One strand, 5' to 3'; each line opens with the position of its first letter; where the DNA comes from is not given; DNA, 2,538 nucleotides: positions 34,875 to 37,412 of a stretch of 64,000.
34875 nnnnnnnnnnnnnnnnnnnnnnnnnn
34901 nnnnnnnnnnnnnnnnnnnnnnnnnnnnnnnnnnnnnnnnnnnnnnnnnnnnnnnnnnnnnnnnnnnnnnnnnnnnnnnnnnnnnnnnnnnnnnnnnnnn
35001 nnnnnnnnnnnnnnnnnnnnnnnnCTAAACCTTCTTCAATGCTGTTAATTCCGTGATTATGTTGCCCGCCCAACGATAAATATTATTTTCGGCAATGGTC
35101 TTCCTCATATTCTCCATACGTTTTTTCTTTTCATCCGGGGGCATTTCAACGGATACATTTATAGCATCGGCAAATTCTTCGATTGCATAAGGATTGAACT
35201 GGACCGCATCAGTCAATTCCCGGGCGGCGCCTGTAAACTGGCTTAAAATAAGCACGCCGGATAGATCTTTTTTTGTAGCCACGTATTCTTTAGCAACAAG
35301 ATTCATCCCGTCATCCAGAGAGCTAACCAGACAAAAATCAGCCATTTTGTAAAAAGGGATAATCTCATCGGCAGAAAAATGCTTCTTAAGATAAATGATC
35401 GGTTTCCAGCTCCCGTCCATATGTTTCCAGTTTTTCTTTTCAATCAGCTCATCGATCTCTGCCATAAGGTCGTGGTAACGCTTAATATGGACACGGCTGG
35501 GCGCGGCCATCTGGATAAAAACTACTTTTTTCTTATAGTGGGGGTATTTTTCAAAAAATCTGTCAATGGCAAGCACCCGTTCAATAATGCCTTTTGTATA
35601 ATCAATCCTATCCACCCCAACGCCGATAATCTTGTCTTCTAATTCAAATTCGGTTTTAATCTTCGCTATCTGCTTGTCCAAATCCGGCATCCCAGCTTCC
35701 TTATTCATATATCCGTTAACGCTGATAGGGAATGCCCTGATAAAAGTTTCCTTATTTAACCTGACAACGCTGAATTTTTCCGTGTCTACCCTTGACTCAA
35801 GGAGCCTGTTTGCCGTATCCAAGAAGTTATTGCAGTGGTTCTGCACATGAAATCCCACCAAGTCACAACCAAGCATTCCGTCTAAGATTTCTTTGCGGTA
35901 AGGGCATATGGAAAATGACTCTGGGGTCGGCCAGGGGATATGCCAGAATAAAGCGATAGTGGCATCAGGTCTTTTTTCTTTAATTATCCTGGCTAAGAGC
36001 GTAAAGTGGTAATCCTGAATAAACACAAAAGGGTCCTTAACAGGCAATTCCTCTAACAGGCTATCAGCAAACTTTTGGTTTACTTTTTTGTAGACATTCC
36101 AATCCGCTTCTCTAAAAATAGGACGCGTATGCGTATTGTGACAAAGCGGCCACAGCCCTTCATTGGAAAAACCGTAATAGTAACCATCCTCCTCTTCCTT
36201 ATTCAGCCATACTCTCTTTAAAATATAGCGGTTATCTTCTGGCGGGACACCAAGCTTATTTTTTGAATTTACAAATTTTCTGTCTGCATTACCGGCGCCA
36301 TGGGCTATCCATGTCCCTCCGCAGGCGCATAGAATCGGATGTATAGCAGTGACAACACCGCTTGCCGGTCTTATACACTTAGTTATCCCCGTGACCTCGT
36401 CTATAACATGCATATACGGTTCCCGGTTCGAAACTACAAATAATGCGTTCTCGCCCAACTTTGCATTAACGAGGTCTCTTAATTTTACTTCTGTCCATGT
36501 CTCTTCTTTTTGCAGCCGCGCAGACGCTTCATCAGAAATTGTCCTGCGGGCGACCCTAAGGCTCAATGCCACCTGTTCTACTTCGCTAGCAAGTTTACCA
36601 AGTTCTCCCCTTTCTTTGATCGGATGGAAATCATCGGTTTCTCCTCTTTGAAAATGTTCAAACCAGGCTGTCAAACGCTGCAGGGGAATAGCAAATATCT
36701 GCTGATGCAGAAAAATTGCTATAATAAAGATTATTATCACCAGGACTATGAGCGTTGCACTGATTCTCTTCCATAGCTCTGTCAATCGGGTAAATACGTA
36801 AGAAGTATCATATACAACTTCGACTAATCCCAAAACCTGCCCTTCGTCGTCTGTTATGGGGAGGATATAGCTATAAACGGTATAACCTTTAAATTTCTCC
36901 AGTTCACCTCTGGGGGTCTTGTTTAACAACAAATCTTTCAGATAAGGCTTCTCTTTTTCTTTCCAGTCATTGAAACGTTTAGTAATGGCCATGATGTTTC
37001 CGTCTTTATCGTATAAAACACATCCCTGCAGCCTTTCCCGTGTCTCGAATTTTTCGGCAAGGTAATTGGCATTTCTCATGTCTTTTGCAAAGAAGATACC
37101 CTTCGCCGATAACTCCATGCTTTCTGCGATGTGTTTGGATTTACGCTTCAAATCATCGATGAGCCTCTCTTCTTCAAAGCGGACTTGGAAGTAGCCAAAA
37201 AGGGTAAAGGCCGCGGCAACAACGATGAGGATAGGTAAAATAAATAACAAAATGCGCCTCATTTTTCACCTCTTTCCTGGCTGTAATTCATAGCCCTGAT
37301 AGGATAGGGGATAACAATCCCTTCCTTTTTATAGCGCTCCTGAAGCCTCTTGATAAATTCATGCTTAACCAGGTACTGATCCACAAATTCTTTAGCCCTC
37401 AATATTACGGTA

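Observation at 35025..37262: Trehalose-6-phosphate synthase fused to a two-TM extracytoplasmic sensor and HAMP domain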

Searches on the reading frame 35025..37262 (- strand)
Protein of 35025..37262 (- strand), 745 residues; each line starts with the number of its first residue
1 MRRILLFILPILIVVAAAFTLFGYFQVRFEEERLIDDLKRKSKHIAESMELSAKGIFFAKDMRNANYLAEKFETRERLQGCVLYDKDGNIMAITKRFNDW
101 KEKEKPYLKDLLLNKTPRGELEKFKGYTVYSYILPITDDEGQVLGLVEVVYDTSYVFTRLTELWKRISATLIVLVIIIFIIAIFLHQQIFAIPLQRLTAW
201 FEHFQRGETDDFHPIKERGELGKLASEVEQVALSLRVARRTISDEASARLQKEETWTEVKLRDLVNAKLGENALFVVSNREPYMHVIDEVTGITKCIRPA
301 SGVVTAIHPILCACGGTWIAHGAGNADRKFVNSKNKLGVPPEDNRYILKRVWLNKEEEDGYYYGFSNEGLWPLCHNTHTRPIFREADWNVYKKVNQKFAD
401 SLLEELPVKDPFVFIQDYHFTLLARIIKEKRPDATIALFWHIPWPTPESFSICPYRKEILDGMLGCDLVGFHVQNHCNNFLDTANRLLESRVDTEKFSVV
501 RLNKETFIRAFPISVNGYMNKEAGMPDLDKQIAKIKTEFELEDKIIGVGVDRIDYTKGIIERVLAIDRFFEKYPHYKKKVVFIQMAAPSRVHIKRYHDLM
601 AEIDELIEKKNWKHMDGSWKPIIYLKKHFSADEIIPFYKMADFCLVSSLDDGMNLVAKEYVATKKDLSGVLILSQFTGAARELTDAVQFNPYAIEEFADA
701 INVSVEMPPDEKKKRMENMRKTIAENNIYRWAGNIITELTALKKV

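Call 3: search_protein_families(library=pfam, proteins=[window:35025-37262:-], max_evalue=0.1)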
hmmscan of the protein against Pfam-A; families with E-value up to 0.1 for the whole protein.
window:35025-37262:- (745 aa): 5 families
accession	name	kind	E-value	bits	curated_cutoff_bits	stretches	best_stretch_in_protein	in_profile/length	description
PF00982.27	Glyco_transf_20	-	8.7e-121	404.3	32.5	1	274-740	3-472/473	Glycosyltransferase family 20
PF02743.24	dCache_1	-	9.9e-05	22.4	45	1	63-161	49-160/240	Cache domain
PF17203.10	sCache_3_2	-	0.0071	16.9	28.4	1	32-154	4-129/140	Single cache domain 3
PF14827.12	dCache_3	-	0.014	15.4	25.7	1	71-163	54-154/239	Double sensory domain of two-component sensor kinase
PF12038.13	QTMAN_N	-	0.079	13.2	25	0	463-500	117-154/168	tRNA-queuosine alpha-mannosyltransferase N-terminal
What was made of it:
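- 35028..36446 (-): GT20 trehalose-6-phosphate synthase domain (aa 273-745), catalytic residues intact. Pfam GT20 E 9e-121 (call 3).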

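Call 4: search_protein_families(library=ncbifam, proteins=[window:35025-37262:-], max_evalue=0.1)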
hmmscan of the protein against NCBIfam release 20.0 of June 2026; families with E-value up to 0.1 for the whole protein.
window:35025-37262:- (745 aa): 14 families
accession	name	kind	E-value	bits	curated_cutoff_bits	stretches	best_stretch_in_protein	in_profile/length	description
NF011071.0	PRK14501.1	equivalog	5.9e-142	474.4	634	1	273-742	3-464/729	bifunctional alpha,alpha-trehalose-phosphate synthase (UDP-forming)/trehalose-phosphatase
TIGR02400.1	trehalose_OtsA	equivalog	3.3e-125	418.4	564.85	1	274-740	2-455/456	alpha,alpha-trehalose-phosphate synthase (UDP-forming)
TIGR02398.1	gluc_glyc_Psyn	equivalog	2.5e-90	303.4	569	2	508-741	250-482/487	glucosylglycerol-phosphate synthase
NF007513.0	PRK10117.1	equivalog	7.3e-81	272.5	759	1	298-742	19-454/474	alpha,alpha-trehalose-phosphate synthase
NF033092.0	HK_WalK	equivalog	1e-08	34.2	725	1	4-245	10-256/594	cell wall metabolism sensor histidine kinase WalK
NF011874.0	PRK15347.1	equivalog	7.3e-05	21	852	1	75-231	214-362/921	two component system sensor kinase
NF038389.1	ArsS_fam_HK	equivalog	0.0071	15.9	250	1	5-234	4-198/403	ArsS family sensor histidine kinase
NF047851.1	MCPCitTducer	equivalog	0.014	14.5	900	1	170-244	196-271/553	methyl-accepting chemotaxis citrate transducer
NF008468.0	PRK11360.1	equivalog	0.017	13.5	646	1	131-239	163-267/616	two-component system sensor histidine kinase AtoS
NF011622.0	PRK15048.1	equivalog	0.024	13.8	900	1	169-236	195-262/553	methyl-accepting chemotaxis protein II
NF053592.1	HK_near_YfiR_like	equivalog_domain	0.033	13.7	194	1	12-199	15-184/223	sensor histidine kinase, YfiR-like protein-associated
NF011627.0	PRK15053.1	equivalog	0.04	12.5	656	1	3-189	21-205/552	sensor histidine kinase DpiB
NF012163.2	BaeS_SmeS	equivalog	0.06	12.3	500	1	165-237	163-235/457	sensor histidine kinase efflux regulator BaeS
NF038263.1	prot_phos_SiaA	equivalog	0.097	11.2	700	0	161-252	306-396/658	biofilm regulation protein phosphatase SiaA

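Call 5: find_homologous_proteins(query=window:35025-37262:-, max_evalue=0.00001)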
Query window:35025-37262:- (745 aa): 8000 proteins with E <= 0.00001 among 8000 candidates; the best 120 are listed.
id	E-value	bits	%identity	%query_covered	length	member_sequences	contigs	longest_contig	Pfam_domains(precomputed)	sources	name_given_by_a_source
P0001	0.0e+0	1606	92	100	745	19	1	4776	PF00982.28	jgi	-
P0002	0.0e+0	1561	88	100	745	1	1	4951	PF00982.28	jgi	-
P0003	0.0e+0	1561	88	100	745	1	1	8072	PF00982.28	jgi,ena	-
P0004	0.0e+0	1560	89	100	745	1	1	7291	PF00982.28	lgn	-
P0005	0.0e+0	1560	88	100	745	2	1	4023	PF00982.28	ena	-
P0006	0.0e+0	1559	88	100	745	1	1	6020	PF00982.28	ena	-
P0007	0.0e+0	1558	88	100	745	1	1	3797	PF00982.28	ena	-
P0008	0.0e+0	1557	89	100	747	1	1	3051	PF00982.28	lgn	-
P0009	0.0e+0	1551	88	100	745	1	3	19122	PF00982.28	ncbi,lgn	-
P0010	0.0e+0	1545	87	100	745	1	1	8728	PF00982.28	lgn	-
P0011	0.0e+0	1543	87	100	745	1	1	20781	PF00982.28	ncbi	-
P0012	0.0e+0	1542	87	100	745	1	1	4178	PF00982.28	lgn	-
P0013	0.0e+0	1539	87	100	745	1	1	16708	PF00982.28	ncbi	-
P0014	0.0e+0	1534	87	100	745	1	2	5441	PF00982.28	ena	-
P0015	0.0e+0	1527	87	100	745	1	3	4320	PF00982.28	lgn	-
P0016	0.0e+0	1524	86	100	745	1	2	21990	PF00982.28,PF17203.11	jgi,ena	-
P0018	0.0e+0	1519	86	100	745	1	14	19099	PF00982.28,PF17203.11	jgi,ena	-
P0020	0.0e+0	1515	85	100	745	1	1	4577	PF00982.28,PF17203.11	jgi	-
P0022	0.0e+0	1514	85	100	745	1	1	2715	PF00982.28,PF17203.11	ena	-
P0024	0.0e+0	1508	86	99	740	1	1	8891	PF00982.28,PF17203.11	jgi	-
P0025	0.0e+0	1501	85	100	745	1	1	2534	PF02743.25,PF00982.28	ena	-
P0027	0.0e+0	1493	87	97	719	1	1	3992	PF00982.28,PF17203.11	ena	-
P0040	0.0e+0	1436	79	100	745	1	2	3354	PF00534.27,PF00982.28,PF17203.11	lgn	-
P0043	0.0e+0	1435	81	100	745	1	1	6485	PF00982.28,PF17203.11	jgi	jgi:trehalose 6-phosphate synthase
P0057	0.0e+0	1425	80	100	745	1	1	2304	PF00982.28,PF17203.11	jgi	jgi:trehalose 6-phosphate synthase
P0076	0.0e+0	1410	78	100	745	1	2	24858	PF00982.28,PF17203.11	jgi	jgi:trehalose-6-phosphate synthase/HAMP domain-containing protein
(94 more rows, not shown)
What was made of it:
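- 35025..37262 (-): Whole gene: sensor-HAMP-OtsA fusion, 745 aa. More than 120 full-length 745-aa homologue clusters at 76-92% identity (call 5).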

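Call 10: find_encoding_contigs(protein=window:35025-37262:-, flank=8000, max_places=4)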
Protein window:35025-37262:- (745 aa): 2 contigs read that carry it; 2 places shown.
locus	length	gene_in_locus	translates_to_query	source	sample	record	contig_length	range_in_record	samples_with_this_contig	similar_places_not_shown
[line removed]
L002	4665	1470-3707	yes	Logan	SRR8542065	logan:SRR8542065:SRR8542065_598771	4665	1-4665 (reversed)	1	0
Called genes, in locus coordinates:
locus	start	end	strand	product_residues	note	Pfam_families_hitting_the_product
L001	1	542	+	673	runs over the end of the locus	PF01496:V_ATPase_I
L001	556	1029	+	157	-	PF00137:ATP-synt_C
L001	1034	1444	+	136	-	PF01991:vATP-synt_E (weak)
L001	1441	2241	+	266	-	PF01992:vATP-synt_AC39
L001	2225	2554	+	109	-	PF01990:ATP-synt_F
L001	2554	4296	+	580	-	PF02874:ATP-synt_ab_N, PF16886:ATP-synt_ab_Xtn, PF00006:ATP-synt_ab, PF22919:ATP-synt_VA_C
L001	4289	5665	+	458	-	PF02874:ATP-synt_ab_N, PF00006:ATP-synt_ab, PF22919:ATP-synt_VA_C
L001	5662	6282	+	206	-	PF01813:ATP-synt_D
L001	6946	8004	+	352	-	PF21088:MS_channel_1st, PF00924:MS_channel_2nd, PF21082:MS_channel_3rd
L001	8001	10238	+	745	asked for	PF00982:Glyco_transf_20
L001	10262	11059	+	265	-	PF02358:Trehalose_PPase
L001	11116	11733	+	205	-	PF19027:DUF5752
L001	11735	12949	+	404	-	PF21269:TreT_GT1, PF20706:GT4-conflict (weak), PF00534:Glycos_transf_1, PF13692:Glyco_trans_1_4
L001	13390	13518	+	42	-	-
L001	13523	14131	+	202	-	PF02508:Rnf-Nqr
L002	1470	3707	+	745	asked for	PF00982:Glyco_transf_20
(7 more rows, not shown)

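Call 48: predict_structure(alignment_id=A3)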
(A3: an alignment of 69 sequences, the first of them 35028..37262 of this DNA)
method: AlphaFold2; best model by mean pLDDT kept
length: 745 residues; sequences in the alignment: 69
mean_pLDDT: 78.7   pTM: 0.66
mean pLDDT of the five models: 78.7, 77.3, 74.2, 73.5, 70.0
residues with pLDDT >= 90: 97; 70-90: 493; 50-70: 130; < 50: 25
segments of 3 or more residues with pLDDT < 50: 519-524, 553-555, 591-594, 649-653, 677-680
pLDDT, mean of each block of 10 residues (from residue 1): 68 84 86 87 86 84 85 75 85 84 79 84 81 86 86 84 87 86 81 80 69 63 76 69 72 71 76 78 82 79 66 83 81 85 82 88 83 65 91 96 86 87 94 89 83 93 92 83 88 87 88 56 63 89 85 60 86 90 74 55 80 69 74 78 67 56 64 56 57 79 86 81 71 75 57
secondary structure, 60 per line:
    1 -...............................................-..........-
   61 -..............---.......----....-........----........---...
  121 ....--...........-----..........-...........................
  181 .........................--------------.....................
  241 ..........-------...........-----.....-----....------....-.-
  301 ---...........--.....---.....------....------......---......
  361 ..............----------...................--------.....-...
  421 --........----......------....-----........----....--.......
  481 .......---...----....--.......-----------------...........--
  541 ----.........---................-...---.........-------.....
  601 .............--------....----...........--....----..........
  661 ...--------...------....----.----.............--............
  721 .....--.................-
elements in order (helices of 4 or more, strands of 3 or more residues): H2-48 H50-59 H62-75 E79-85 E90-93 H95-102 H107-114 E118-124 E127-137 E143-152 H154-205 H220-250 H258-268 E274-278 E284-287 E294-297 H304-314 E317-321 H325-329 E336-339 E346-351 H355-374 H385-403 E412-416 H423-430 E435-440 H447-450 H456-463 E468-471 H474-487 E491-493 E498-501 E504-510 H528-538 E545-553 H557-572 E580-588 H596-613 E622-625 H631-640 E643-646 H651-663 E672-674 H681-684 H694-706 H709-725 H728-744

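Call 52: list_cluster_members(proteins=[window:35028-37262:-, P0123, P0224, P0183, P0164, P0223, P0231, P0140, P0076])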
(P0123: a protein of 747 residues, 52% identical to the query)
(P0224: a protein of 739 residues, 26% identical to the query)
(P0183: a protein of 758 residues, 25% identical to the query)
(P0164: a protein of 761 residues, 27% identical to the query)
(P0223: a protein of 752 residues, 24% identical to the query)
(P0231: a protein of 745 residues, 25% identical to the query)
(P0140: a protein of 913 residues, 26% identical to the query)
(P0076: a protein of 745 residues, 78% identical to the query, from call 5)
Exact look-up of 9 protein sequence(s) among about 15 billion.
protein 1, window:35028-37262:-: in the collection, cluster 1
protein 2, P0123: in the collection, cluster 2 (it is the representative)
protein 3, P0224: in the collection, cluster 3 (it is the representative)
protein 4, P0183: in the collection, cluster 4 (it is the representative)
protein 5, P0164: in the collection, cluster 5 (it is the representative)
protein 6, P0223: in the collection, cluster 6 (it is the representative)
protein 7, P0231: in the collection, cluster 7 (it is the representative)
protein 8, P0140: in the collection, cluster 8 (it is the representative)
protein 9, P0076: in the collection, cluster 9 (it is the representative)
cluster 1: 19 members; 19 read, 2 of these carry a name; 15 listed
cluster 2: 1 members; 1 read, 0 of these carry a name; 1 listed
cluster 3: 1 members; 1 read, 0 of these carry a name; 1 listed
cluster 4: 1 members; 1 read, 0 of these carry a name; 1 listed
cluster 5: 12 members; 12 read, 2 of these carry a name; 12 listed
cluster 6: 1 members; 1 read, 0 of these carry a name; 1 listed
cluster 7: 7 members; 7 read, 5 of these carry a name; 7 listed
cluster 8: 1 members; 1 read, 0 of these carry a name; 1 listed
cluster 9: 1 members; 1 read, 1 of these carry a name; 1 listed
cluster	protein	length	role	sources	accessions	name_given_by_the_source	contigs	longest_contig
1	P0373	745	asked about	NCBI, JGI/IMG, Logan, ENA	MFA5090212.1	MAG: trehalose-6-phosphate synthase [Candidatus Omnitrophota bacterium]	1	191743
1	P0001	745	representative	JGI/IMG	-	-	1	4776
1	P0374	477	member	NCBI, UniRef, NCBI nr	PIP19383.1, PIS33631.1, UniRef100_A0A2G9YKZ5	MAG: trehalose-6-phosphate synthase [Candidatus Omnitrophica bacterium ... | Trehalose-6-phosphate synthase n=1 Tax=Candidatus Sherwoodlollariibacterium unditelluris ...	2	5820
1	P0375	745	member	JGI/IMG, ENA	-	-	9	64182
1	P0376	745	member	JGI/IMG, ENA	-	-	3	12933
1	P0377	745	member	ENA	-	-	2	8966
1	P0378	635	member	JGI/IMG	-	-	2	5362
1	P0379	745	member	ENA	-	-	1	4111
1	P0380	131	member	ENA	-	-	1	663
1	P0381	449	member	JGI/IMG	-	-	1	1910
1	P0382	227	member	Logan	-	-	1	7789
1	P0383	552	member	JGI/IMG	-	-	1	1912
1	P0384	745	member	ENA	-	-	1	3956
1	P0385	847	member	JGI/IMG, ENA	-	-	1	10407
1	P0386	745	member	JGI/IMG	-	-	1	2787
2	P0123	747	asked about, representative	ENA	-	-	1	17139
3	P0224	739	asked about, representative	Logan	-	-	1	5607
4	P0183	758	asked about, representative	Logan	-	-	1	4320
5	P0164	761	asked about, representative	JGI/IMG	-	-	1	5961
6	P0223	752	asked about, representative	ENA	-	-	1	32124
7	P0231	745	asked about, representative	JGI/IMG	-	trehalose 6-phosphate synthase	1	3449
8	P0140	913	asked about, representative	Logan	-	-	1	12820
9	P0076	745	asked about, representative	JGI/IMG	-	trehalose-6-phosphate synthase/HAMP domain-containing protein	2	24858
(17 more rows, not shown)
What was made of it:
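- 35025..37262 (-): The exact protein is on independent contigs (calls 10, 52).
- The identical 745-aa protein occurs in independent samples and assemblers (calls 10, 52).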

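Call 53: fold_search(model_id=the predicted structure, library=pdb)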
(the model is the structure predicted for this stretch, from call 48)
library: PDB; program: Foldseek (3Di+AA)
matches with E <= 10: 1302; with E <= 0.001: 357
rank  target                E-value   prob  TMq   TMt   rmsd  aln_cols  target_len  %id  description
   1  5jio                  6.8e-33  1.00  0.56  0.86   3.7       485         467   32  Structure of Mycobacterium thermoresistibile trehalose-6-phosphate synthase ternary complex with ADP and Glucose-6-phosp (released 2017-05-10)
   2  5k41                  5.6e-32  1.00  0.55  0.85   3.9       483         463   32  Structure of Mycobacterium thermoresistibile trehalose-6-phosphate synthase in a complex with ADP-glucose. (released 2017-06-21)
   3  5l3k_E                1.3e-31  1.00  0.55  0.86   3.7       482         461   32  Structure of Mycobacterium thermoresistibile trehalose-6-phosphate synthase in a ternary complex with ADP and fructose (released 2017-06-07)
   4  5k44_A                2.9e-31  1.00  0.54  0.85   4.0       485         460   32  Structure of Mycobacterium thermoresistibile trehalose-6-phosphate synthase in a complex with Trehalose-6-phosphate. (released 2017-06-21)
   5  5jij                  3.5e-31  1.00  0.54  0.84   4.3       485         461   32  Structure of Mycobacterium thermoresistibile trehalose-6-phosphate synthase (APO form). (released 2017-05-10)
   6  5l3k_D                4.8e-31  1.00  0.55  0.85   3.8       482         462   32  Structure of Mycobacterium thermoresistibile trehalose-6-phosphate synthase in a ternary complex with ADP and fructose (released 2017-06-07)
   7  5hut_A                1.0e-30  1.00  0.53  0.83   4.3       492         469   29  Structure of Candida albicans trehalose-6-phosphate synthase in complex with UDP-glucose (released 2017-05-03)
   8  5l3k_F                1.9e-30  1.00  0.53  0.84   4.4       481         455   32  Structure of Mycobacterium thermoresistibile trehalose-6-phosphate synthase in a ternary complex with ADP and fructose (released 2017-06-07)
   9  5l3k_H                2.3e-30  1.00  0.53  0.84   4.3       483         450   32  Structure of Mycobacterium thermoresistibile trehalose-6-phosphate synthase in a ternary complex with ADP and fructose (released 2017-06-07)
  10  5hvl_B                2.6e-30  1.00  0.53  0.82   4.4       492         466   29  Structure of Candida albicans trehalose-6-phosphate synthase in complex with UDP and validoxylamine A (released 2017-05-03)
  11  5huv_A                4.0e-30  1.00  0.54  0.83   4.4       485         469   30  Structure of Candida albicans trehalose-6-phosphate synthase E341R/E346R in complex with UDP-glucose (released 2017-05-03)
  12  5hvl_A                5.4e-30  1.00  0.53  0.82   4.3       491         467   29  Structure of Candida albicans trehalose-6-phosphate synthase in complex with UDP and validoxylamine A (released 2017-05-03)
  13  5hvm_B                6.0e-30  1.00  0.53  0.84   4.0       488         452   30  Structure of Aspergillus fumigatus trehalose-6-phosphate synthase A in complex with UDP and validoxylamine A (released 2017-05-03)
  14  5l3k_B                1.5e-29  1.00  0.54  0.86   3.7       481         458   32  Structure of Mycobacterium thermoresistibile trehalose-6-phosphate synthase in a ternary complex with ADP and fructose (released 2017-06-07)
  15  6jbr_A                1.7e-29  1.00  0.55  0.85   3.8       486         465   30  Tps1/UDP/T6P complex (released 2019-12-04)
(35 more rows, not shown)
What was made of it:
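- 35028..36446 (-): Foldseek 5jio E 7e-33, TMt 0.86 (call 53).
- On GT20 trehalose-6-phosphate synthase (OtsA/TPS): The AF2 model against 5jio gives E 7e-33, TMt 0.86 (calls 48, 53).
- Closest known: Soluble bacterial OtsA. Same: Same GT20 GT-B fold (Foldseek E 7e-33, TMt 0.86; call 53).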
